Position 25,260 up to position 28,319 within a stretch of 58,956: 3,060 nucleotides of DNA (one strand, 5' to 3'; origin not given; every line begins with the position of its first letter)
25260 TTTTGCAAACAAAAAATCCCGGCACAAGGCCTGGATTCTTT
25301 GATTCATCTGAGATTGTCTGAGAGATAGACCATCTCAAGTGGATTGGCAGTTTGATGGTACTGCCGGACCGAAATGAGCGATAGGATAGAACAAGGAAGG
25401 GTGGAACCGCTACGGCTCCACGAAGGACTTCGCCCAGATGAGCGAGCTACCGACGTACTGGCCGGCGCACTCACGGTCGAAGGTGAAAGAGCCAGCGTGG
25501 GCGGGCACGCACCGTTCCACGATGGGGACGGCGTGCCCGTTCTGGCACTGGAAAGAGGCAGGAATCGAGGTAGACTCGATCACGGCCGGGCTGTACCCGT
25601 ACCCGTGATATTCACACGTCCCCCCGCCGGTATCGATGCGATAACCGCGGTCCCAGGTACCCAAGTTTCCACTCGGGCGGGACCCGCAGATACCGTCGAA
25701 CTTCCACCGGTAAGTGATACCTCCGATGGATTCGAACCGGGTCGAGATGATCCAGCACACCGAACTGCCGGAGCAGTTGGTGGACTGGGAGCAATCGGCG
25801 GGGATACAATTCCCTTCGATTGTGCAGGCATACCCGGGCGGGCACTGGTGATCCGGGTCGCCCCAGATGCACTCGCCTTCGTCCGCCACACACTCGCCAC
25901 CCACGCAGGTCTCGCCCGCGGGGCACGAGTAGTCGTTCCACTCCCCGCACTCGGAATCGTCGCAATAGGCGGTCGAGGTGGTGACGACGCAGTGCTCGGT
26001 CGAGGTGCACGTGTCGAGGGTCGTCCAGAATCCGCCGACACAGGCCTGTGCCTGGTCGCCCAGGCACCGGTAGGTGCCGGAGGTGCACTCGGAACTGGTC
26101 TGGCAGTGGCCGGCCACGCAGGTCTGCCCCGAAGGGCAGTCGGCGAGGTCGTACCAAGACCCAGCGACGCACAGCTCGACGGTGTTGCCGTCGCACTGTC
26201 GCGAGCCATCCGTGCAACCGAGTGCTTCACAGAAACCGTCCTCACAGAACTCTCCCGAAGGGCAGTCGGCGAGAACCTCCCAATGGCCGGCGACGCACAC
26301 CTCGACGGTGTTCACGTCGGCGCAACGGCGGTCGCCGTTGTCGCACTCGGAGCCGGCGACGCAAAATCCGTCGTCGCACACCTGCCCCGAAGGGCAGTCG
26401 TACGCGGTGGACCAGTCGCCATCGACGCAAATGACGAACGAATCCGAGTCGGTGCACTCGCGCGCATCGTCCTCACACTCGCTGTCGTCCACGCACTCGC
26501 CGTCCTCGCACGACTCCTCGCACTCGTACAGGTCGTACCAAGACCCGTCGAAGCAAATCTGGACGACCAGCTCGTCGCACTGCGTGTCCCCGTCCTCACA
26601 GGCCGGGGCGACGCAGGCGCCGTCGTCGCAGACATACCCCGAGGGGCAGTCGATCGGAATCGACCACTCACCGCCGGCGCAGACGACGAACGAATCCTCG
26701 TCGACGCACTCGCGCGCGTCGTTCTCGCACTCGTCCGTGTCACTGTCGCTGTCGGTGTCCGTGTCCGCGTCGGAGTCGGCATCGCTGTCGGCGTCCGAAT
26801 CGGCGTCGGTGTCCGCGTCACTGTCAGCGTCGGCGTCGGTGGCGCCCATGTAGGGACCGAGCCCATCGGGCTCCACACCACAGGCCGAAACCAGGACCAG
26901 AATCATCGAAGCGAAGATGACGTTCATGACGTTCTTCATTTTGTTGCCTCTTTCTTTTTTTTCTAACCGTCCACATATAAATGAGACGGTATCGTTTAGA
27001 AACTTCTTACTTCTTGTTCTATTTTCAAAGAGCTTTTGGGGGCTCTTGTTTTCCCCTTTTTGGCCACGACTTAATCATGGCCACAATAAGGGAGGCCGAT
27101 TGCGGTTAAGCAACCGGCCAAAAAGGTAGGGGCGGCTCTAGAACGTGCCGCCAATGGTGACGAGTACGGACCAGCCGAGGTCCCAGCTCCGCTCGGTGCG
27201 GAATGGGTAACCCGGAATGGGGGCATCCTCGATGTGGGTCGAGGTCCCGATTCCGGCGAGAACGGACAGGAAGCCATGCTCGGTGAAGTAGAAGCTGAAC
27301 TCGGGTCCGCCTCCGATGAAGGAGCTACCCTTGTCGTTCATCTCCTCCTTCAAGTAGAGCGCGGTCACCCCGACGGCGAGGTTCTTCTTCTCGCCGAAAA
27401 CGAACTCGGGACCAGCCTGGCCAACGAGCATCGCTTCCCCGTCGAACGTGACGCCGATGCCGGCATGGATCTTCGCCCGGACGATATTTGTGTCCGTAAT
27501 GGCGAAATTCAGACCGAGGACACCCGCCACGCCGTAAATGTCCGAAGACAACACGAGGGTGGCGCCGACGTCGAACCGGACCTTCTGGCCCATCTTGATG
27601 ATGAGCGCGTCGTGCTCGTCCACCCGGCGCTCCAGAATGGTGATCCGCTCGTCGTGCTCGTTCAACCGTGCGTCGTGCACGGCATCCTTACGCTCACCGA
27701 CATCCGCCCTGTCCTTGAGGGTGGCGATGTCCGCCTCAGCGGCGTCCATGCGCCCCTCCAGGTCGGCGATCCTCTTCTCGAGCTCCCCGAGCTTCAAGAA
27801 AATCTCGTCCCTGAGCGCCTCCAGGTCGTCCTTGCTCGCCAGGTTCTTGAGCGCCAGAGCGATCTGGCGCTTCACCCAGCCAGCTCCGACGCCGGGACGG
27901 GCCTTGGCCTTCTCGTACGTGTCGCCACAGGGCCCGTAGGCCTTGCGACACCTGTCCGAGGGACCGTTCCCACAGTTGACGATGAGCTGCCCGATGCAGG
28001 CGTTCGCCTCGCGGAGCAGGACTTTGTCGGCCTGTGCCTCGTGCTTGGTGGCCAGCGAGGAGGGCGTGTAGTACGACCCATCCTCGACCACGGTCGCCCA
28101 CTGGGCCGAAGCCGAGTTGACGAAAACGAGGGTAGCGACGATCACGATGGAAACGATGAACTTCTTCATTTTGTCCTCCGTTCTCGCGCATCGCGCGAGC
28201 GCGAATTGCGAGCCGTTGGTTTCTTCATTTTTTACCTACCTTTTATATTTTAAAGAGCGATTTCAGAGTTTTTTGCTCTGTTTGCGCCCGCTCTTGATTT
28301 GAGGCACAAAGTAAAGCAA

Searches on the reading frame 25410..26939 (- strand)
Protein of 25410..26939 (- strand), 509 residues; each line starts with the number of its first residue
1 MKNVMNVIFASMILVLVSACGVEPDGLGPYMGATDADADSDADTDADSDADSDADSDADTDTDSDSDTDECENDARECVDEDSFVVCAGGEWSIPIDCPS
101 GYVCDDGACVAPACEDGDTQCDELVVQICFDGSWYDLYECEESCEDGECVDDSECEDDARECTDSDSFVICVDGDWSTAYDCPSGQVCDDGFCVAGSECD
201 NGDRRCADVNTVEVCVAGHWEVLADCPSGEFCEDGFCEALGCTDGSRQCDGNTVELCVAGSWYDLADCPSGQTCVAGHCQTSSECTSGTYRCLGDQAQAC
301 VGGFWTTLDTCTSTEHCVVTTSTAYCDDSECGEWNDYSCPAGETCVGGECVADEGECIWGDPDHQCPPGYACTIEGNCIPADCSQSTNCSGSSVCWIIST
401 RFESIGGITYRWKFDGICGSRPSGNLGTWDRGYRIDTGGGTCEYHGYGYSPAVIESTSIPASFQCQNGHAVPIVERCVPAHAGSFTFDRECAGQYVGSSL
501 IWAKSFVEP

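Call 9: search_protein_families(library=pfam, proteins=[window:25410-26939:-], max_evalue=1)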
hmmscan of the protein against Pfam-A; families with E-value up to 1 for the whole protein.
window:25410-26939:- (509 aa): 1 family
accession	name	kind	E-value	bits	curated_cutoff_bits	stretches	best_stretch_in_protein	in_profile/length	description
PF03427.18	CBM_19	-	0.017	15.5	20.1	2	160-188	29-56/61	Carbohydrate binding domain (family 19)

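Call 73: find_encoding_contigs(protein=window:25410-26939:-, flank=10000, max_places=4)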
Protein window:25410-26939:- (509 aa): 1 contig read that carries it; 1 place shown.
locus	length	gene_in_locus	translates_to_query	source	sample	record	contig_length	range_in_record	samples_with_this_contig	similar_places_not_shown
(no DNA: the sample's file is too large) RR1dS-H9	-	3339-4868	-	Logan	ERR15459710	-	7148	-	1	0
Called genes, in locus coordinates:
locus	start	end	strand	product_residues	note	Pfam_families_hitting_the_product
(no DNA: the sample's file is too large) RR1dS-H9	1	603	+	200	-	?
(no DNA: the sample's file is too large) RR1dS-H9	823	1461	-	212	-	-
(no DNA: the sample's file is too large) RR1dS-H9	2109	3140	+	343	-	-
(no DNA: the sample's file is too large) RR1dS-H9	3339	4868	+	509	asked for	-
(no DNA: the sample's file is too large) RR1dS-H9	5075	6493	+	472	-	-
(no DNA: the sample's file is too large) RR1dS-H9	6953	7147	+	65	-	?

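Call 78: search_protein_families(library=ncbifam, proteins=[window:25410-26939:-], max_evalue=0.01)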
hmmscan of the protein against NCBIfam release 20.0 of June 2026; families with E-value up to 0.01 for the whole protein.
window:25410-26939:- (509 aa): 0 families

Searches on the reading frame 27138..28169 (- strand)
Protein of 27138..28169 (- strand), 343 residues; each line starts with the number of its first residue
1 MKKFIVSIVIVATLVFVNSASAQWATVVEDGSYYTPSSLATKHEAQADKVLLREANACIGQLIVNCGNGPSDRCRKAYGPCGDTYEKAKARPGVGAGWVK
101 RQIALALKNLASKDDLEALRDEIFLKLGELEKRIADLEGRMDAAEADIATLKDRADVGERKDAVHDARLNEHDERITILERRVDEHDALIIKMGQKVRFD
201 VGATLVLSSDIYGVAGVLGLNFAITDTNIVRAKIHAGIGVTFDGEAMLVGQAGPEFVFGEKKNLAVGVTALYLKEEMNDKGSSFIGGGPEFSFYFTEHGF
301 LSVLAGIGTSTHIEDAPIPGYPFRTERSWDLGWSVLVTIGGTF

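Call 9: search_protein_families(library=pfam, proteins=[window:27138-28169:-], max_evalue=1)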
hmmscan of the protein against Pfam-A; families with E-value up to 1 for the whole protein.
window:27138-28169:- (343 aa): 13 families
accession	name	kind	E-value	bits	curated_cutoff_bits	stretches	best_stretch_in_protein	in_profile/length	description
PF17060.10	MPS2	-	0.00059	19.4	28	1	100-234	179-316/395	Monopolar spindle protein 2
PF10779.14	XhlA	-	0.0008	20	34.7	1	164-193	8-37/67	Haemolysin XhlA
PF16808.10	PKcGMP_CC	-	0.001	19.1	35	1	171-190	5-24/35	Coiled-coil N-terminus of cGMP-dependent protein kinase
PF23991.1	DUF7310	-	0.0011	19.8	40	1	106-144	18-56/83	Coiled-coil region of unknown function (DUF7310)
PF25526.1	LIP-1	-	0.0034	17.2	34.1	1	126-183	25-82/250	Liprin-alpha-like coiled coil domain 2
PF10907.13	DUF2749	-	0.02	15.3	25.5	1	1-47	1-47/72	Protein of unknown function (DUF2749)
PF25764.1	KIF21A_4th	-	0.02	15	33.1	1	108-192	45-129/183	KIF21A-like domain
PF00261.25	Tropomyosin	-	0.047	13.6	38.6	1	130-186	46-109/242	Tropomyosin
PF13605.11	DUF4141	-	0.1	12.4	30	1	7-26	3-22/53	Domain of unknown function (DUF4141)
PF07439.16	DUF1515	-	0.11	12.9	22.2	1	112-155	27-70/113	Protein of unknown function (DUF1515)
PF06825.17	HSBP1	-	0.17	12.2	28.6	1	117-143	19-45/51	Heat shock factor binding protein 1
PF09177.16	STX6_10_61_N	-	0.18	12.8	29.4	1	111-168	34-92/99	Syntaxin 6/10/61, N-terminal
PF12329.13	TMF_DNA_bd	-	0.2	12.1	35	1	126-156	41-71/74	TATA element modulatory factor 1 DNA binding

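Call 72: find_encoding_contigs(protein=window:27138-28169:-, flank=10000, max_places=4)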
Protein window:27138-28169:- (343 aa): 2 contigs read that carry it; 2 places shown.
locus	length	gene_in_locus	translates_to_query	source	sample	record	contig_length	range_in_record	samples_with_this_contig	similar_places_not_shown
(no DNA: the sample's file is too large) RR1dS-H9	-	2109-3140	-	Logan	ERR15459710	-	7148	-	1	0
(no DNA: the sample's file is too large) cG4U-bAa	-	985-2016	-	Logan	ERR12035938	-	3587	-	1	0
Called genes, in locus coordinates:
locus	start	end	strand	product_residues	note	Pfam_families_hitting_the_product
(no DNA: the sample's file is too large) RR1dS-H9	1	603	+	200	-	?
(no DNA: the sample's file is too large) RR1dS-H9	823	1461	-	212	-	-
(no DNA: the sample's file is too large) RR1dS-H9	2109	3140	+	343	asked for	-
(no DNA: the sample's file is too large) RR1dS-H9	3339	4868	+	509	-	-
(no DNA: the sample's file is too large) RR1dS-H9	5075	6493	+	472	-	-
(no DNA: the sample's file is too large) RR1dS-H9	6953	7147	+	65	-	?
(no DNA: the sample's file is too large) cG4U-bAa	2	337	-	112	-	?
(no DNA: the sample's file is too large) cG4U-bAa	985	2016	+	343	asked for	-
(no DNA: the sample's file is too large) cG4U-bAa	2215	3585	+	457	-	?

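Call 78: search_protein_families(library=ncbifam, proteins=[window:27138-28169:-], max_evalue=0.01)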
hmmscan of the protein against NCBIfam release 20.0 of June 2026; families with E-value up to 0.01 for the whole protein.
window:27138-28169:- (343 aa): 0 families
